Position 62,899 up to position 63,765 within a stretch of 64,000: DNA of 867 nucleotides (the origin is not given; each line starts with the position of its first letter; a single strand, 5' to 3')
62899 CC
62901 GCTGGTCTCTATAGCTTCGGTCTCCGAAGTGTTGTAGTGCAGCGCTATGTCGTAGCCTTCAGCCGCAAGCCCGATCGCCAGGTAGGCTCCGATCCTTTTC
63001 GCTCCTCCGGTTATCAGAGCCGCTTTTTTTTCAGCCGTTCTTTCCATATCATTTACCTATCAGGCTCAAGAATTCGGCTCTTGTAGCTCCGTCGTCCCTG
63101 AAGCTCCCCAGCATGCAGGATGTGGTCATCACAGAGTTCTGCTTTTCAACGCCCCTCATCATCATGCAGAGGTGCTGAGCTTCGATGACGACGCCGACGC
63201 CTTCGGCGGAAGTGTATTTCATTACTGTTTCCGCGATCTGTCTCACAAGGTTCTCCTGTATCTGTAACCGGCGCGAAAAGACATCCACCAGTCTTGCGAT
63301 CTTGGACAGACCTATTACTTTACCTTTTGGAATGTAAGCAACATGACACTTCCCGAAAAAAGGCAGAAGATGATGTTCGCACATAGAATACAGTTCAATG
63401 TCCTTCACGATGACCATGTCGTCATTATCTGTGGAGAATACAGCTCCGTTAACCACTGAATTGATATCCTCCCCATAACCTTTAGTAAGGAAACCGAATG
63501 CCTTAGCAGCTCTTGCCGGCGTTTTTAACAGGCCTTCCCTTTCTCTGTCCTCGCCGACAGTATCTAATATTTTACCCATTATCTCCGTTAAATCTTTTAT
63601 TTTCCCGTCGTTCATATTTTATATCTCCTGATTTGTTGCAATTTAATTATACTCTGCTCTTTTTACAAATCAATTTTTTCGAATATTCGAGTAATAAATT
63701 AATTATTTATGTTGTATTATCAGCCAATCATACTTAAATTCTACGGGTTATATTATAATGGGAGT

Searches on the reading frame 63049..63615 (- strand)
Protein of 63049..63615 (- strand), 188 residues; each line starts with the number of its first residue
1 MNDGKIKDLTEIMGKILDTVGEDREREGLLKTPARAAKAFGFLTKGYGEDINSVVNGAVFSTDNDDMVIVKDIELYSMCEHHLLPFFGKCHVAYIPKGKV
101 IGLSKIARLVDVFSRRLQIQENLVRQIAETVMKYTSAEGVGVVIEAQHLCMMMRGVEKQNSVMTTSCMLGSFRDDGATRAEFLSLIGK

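Call 64: search_protein_families(library=pfam, proteins=[window:63049-63615:-], max_evalue=0.001)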
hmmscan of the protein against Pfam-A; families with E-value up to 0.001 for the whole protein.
window:63049-63615:- (188 aa): 2 families
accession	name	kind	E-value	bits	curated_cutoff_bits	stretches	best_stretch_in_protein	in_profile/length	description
PF01227.27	GTP_cyclohydroI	-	3.8e-75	251.7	27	1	12-186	4-178/179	GTP cyclohydrolase I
PF14489.11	QueF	-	0.00018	22.1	27.3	1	85-139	1-55/81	QueF-like protein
